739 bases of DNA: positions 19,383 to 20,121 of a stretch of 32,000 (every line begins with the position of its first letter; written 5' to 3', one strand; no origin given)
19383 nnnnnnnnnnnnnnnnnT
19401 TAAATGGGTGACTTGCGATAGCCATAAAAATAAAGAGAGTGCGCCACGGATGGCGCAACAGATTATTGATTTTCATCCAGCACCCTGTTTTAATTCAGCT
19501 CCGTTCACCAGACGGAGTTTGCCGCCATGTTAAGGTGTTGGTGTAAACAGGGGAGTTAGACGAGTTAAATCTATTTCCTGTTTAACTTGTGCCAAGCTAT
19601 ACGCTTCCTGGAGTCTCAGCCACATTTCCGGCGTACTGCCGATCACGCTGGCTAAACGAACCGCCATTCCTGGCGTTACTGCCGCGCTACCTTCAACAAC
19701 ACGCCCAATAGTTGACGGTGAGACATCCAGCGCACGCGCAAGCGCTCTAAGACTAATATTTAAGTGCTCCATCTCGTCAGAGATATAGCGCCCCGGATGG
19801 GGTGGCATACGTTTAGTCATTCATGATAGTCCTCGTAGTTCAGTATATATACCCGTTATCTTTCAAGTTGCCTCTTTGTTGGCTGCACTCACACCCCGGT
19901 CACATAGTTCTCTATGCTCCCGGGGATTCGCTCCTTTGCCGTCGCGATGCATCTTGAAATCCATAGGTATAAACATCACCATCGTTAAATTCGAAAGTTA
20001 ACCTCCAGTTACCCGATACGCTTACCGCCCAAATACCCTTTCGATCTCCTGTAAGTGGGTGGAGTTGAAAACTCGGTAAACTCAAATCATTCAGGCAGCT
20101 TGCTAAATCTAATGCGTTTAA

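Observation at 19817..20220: ERIC element inserted inside higB, cutting the toxin's C-terminal tail off while leaving higA intact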

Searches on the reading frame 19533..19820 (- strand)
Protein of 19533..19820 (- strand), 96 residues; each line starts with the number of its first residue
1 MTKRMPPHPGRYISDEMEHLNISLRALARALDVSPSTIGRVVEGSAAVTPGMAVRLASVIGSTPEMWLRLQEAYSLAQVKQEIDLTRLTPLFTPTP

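Call 11: search_protein_families(library=pfam, proteins=[window:19533-19820:-], max_evalue=0.01)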
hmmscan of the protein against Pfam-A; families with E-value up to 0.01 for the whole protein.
seq(96 aa): 4 families
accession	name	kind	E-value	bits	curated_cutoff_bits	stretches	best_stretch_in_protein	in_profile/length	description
PF01381.28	HTH_3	-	2.2e-10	40.8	23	1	16-65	4-53/55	Helix-turn-helix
PF13560.12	HTH_31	-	1e-07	32.6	27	1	18-67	11-61/64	Helix-turn-helix domain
PF13936.12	HTH_38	-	9.2e-06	25.7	27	1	22-43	21-42/44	Helix-turn-helix domain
PF04552.19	Sigma54_DBD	-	0.0068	16.6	22.8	1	22-61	50-89/160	Sigma-54, DNA binding domain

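Call 30: find_homologous_proteins(query=window:19533-19820:-, max_evalue=1e-35)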
Query seq(96 aa) (96 aa): 7 proteins with E <= 1e-35 among 198 candidates.
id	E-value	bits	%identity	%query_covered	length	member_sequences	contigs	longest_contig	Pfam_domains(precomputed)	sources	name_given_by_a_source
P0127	2.8e-54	199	99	100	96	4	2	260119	PF13936.13,PF01381.29,PF13560.13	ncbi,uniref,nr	ncbi:putative HTH-type transcriptional regulator YddM [Photorhabdus australis subsp. thailandensis]|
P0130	3.6e-53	195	97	100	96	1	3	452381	PF13936.13,PF01381.29,PF13560.13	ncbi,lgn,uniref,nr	ncbi:HigA family addiction module antitoxin [Photorhabdus luminescens]|uniref:Addiction module antid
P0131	6.9e-48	178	89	98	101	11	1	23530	PF13936.13,PF01381.29,PF13560.13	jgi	jgi:addiction module HigA family antidote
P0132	7.1e-45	169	91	94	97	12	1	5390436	PF01381.29,PF13560.13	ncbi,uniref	ncbi:HigA family addiction module antitoxin [Photorhabdus akhurstii]|uniref:HigA family addiction mo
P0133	2.6e-43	164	90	94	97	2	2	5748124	PF01381.29,PF13560.13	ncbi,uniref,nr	ncbi:addiction module antidote protein, HigA family [Photorhabdus luminescens]|uniref:Addiction modu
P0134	1.6e-38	149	77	96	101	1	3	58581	PF01381.29,PF13560.13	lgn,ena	-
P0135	2.1e-36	142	71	96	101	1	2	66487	PF01381.29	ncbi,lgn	-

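Call 31: find_encoding_contigs(protein=P0130, flank=2500, max_places=6)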
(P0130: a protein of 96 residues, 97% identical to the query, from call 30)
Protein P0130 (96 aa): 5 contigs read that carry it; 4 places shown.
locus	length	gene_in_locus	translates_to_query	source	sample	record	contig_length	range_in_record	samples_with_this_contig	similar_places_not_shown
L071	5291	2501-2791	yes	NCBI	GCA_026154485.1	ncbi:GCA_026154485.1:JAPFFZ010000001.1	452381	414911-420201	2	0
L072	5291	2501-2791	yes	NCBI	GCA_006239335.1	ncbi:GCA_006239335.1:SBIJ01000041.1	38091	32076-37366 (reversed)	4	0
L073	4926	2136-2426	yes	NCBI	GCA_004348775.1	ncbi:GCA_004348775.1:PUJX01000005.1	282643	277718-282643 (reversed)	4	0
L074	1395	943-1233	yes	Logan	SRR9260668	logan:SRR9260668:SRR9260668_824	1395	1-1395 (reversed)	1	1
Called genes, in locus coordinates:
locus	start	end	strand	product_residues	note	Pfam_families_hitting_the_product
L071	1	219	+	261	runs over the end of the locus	PF07484:Collar (faint)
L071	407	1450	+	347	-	PF00045:Hemopexin (weak), PF07472:PA-IIL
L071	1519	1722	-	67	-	PF02604:PhdYeFM_antitox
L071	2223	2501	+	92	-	PF05015:HigB-like_toxin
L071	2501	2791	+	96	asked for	PF13560:HTH_31 (weak), PF01381:HTH_3, PF13936:HTH_38 (weak)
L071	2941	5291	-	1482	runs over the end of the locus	PF04310:MukB, PF13555:AAA_29 (weak), PF16330:MukB_hinge, PF13558:SbcC_Walker_B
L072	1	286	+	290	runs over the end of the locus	PF07484:Collar (faint)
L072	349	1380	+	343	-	PF00045:Hemopexin, PF07472:PA-IIL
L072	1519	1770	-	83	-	PF02604:PhdYeFM_antitox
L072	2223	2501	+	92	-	PF05015:HigB-like_toxin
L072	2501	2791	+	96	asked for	PF13560:HTH_31 (weak), PF01381:HTH_3, PF13936:HTH_38 (weak)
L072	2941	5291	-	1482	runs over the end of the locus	PF04310:MukB, PF13555:AAA_29 (weak), PF16330:MukB_hinge, PF13558:SbcC_Walker_B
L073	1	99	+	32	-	?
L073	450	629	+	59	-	PF00045:Hemopexin (weak)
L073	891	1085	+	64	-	PF07472:PA-IIL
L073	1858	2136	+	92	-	PF05015:HigB-like_toxin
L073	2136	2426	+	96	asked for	PF13560:HTH_31 (weak), PF01381:HTH_3, PF13936:HTH_38 (weak)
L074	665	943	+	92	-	PF05015:HigB-like_toxin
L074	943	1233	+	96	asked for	PF13560:HTH_31 (weak), PF01381:HTH_3, PF13936:HTH_38 (weak)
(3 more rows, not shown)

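Call 32: find_encoding_contigs(protein=P0132, flank=2500, max_places=6)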
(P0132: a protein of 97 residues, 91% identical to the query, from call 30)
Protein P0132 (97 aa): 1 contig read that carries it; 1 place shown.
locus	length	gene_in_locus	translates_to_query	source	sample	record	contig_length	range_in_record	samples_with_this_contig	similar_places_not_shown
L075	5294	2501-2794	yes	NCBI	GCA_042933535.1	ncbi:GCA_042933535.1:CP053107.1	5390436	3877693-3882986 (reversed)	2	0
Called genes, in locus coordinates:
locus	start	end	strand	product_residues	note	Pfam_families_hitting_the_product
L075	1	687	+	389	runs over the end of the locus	PF12323:HTH_OrfB_IS605, PF01385:OrfB_IS605, PF07282:Cas12f1-like_TNB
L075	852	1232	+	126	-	-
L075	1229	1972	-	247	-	PF01209:Ubie_methyltran, PF02353:CMAS (weak), PF13489:Methyltransf_23, PF05175:MTS (weak), PF13847:Methyltransf_31, PF08241:Methyltransf_11, PF08242:Methyltransf_12, PF13649:Methyltransf_25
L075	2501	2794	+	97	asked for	PF13560:HTH_31 (weak), PF01381:HTH_3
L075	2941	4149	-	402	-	PF03616:Glt_symporter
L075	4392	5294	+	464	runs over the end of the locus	PF00860:Xan_ur_permease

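Call 33: find_encoding_contigs(protein=P0133, flank=2500, max_places=6)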
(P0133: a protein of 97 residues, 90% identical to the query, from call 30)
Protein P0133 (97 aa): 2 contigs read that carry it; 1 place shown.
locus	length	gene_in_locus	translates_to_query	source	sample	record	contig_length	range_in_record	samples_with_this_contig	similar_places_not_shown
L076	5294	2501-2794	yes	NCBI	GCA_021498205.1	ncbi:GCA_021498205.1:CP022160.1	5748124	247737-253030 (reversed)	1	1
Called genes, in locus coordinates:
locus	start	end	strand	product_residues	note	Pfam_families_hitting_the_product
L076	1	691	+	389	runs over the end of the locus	PF12323:HTH_OrfB_IS605, PF01385:OrfB_IS605, PF07282:Cas12f1-like_TNB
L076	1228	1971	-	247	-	PF01209:Ubie_methyltran, PF02353:CMAS (weak), PF13489:Methyltransf_23, PF05175:MTS (weak), PF13847:Methyltransf_31, PF08241:Methyltransf_11, PF08242:Methyltransf_12, PF13649:Methyltransf_25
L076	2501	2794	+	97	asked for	PF13560:HTH_31 (weak), PF01381:HTH_3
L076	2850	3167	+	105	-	PF13560:HTH_31 (weak), PF01381:HTH_3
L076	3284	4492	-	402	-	PF03616:Glt_symporter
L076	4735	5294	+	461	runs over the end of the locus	PF00860:Xan_ur_permease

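Call 38: list_cluster_members(proteins=[P0002, P0003, P0014, P0009, P0130])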
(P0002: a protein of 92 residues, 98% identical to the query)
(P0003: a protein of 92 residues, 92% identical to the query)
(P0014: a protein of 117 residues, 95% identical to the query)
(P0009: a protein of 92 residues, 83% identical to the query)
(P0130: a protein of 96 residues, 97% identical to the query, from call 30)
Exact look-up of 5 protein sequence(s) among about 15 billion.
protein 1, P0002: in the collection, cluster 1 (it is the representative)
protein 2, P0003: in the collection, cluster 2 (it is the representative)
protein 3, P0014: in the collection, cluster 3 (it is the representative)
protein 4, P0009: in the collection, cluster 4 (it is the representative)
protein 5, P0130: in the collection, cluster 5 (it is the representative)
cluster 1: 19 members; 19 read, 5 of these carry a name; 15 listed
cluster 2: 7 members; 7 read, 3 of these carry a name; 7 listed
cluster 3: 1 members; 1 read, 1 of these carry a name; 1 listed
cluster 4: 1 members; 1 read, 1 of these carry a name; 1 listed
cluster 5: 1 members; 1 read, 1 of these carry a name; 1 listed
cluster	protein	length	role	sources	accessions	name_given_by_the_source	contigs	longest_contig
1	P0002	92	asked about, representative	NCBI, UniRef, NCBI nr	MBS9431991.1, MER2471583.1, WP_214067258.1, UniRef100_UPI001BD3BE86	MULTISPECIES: type II toxin-antitoxin system RelE/ParE family toxin [Photorhabdus] | type II toxin-antitoxin system RelE/ParE family toxin n=1 Tax=Photorhabdus TaxID=29487 ... | type II toxin-antitoxin system RelE/ParE family toxin [Photorhabdus hainanensis]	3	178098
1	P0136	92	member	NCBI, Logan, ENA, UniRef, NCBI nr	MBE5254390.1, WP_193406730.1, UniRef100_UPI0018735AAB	type II toxin-antitoxin system RelE/ParE family toxin [Mixta mediterraneensis] | type II toxin-antitoxin system RelE/ParE family toxin n=1 Tax=Mixta mediterraneensis ...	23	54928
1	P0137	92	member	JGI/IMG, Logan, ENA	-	proteic killer suppression protein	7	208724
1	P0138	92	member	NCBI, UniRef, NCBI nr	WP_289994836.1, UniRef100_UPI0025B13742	type II toxin-antitoxin system RelE/ParE family toxin [Photorhabdus laumondii] | type II toxin-antitoxin system RelE/ParE family toxin n=1 Tax=Photorhabdus laumondii ...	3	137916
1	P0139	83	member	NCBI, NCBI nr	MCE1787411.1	type II toxin-antitoxin system RelE/ParE family toxin, partial [Enterobacter hormaechei] | type II toxin-antitoxin system RelE/ParE family toxin [Enterobacter hormaechei]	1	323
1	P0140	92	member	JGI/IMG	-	-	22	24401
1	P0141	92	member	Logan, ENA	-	-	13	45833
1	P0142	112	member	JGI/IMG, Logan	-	-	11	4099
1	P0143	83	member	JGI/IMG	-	-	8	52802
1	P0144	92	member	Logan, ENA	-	-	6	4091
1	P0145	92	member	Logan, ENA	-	-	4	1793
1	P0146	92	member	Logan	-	-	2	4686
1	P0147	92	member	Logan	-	-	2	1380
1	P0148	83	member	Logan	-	-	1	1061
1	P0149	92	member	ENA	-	-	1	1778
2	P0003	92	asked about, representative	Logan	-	-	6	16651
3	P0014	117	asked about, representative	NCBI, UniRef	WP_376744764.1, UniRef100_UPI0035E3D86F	type II toxin-antitoxin system RelE/ParE family toxin [Photorhabdus noenieputensis] | type II toxin-antitoxin system RelE/ParE family toxin n=1 Tax=Photorhabdus noenieputensis ...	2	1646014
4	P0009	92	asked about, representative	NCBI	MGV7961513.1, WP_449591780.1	type II toxin-antitoxin system RelE/ParE family toxin [Photorhabdus tasmaniensis]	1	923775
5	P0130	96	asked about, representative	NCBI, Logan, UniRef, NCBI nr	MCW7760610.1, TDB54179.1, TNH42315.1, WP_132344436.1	HigA family addiction module antitoxin [Photorhabdus luminescens] | Addiction module antidote protein, HigA family n=2 Tax=Photorhabdus luminescens ...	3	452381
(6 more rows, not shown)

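Call 64: search_protein_families(library=ncbifam, proteins=[window:19533-19820:-], max_evalue=0.001)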
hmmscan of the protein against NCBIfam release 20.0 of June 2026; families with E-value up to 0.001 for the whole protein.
window:19533-19820:- (96 aa): 1 family
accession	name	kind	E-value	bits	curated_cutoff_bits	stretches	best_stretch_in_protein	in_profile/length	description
TIGR02607.1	antidote_HigA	equivalog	2.5e-29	100.9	47.7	1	3-82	1-81/81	HigA family addiction module antitoxin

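Call 66: search_solved_structures(query=window:19533-19820:-, max_evalue=0.001, show_alignments=1)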
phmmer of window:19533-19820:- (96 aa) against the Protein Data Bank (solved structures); distinct sequences matched with E-value up to 0.001: 12.
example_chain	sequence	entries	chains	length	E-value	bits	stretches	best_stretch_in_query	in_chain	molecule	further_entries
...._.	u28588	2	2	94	2.1e-25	92.1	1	6-93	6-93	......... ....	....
4mcx_A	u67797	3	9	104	1.4e-19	73.5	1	7-87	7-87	Antidote protein | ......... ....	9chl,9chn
6chv_A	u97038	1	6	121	2.2e-19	73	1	7-87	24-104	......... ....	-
4mct_A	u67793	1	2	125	2.3e-19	72.9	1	7-87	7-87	Antidote protein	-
6cf1_A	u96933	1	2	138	3e-19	72.5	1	7-87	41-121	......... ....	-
6f8s_A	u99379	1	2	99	6e-12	49.2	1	5-82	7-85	XRE family transcriptional regulator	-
6f8h_A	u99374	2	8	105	7.7e-12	48.8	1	5-82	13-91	XRE family transcriptional regulator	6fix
3trb_A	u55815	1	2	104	8.4e-12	48.7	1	4-79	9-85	Virulence-associated protein I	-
3cec_A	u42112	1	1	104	1.3e-11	48.1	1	6-77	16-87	Putative antidote protein of plasmid maintenance system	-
7csv_A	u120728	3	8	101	1.1e-10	45.1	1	5-78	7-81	HTH cro/C1-type domain-containing protein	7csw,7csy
6jpi_A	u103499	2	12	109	1.4e-10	44.8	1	5-78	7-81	HTH cro/C1-type domain-containing protein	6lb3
2eby_A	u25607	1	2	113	2.8e-07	34.3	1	3-82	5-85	Putative HTH-type transcriptional regulator ybaQ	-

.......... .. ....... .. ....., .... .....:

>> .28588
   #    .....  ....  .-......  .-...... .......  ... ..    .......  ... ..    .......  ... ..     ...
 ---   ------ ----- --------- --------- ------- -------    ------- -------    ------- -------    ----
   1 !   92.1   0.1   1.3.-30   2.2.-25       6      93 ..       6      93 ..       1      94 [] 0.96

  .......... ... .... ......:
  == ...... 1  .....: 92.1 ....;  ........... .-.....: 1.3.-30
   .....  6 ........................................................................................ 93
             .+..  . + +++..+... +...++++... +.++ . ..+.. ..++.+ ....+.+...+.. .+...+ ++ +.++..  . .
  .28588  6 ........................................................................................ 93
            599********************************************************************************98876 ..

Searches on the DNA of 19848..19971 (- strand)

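Call 53: search_dna_similar(query=window:19848-19971:-, collection=ecoli_genomes, mode=distant, max_rows=8, max_evalue=0.001)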
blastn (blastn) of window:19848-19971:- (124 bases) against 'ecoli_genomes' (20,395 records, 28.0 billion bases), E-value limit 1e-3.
Records with a match: 4540; places in all: 9157; records where one place covers at least 80% of the query: 3538.
Genomes with a match: 4531 of 5426; with a place that covers at least 80% of the query: 3534. Places per genome that has any: lowest 1, median 2, highest 5. On chromosomes: 9148 places; on plasmids: 9.
Best place of each record, by identity: 80-90% 676; 60-80% 3864.
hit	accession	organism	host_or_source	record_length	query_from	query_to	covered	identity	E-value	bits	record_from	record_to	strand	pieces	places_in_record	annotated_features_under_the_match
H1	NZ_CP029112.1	Escherichia coli strain AR436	missing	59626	6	124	96%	75.4%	1e-12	81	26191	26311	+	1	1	none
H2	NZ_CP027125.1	Escherichia coli strain AR_0374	missing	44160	6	124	96%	75.4%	1e-12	81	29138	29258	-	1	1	none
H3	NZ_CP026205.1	Escherichia coli strain ECONIH5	-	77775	6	124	96%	75.4%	1e-12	81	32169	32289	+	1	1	none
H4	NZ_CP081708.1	Escherichia coli strain AH04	-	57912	6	124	96%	75.4%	1e-12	81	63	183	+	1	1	none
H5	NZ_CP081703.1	Escherichia coli strain AH02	-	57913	6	124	96%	75.4%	1e-12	81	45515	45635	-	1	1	none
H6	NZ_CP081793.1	Escherichia coli strain CT01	-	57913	6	124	96%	75.4%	1e-12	81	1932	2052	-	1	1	none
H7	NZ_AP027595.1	Escherichia coli strain LR-64-2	Homo sapiens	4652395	13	124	90%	78.9%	6e-17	96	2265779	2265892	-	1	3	none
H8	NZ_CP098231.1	Escherichia coli strain XJ34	bovine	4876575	14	124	90%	79.6%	5e-18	99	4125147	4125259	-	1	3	none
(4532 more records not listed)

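Call 54: get_annotated_region(hit=H8, flank=1500)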
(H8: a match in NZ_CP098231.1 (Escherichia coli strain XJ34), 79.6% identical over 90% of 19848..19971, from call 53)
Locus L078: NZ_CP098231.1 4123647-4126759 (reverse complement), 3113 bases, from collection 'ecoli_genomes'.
description: Escherichia coli strain XJ34 chromosome, complete genome
organism: Escherichia coli strain XJ34 (NCBI taxid 562)
replicon: chromosome; assembly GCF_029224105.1
host: bovine; source: -; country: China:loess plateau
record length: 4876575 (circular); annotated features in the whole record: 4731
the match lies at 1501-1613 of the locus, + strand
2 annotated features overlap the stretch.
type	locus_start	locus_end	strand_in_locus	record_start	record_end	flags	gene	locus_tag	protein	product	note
CDS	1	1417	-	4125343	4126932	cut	hsdM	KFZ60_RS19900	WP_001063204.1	type I restriction-modification system methyltransferase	-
CDS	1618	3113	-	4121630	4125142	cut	hsdR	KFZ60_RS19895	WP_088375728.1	type I restriction-modification system endonuclease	-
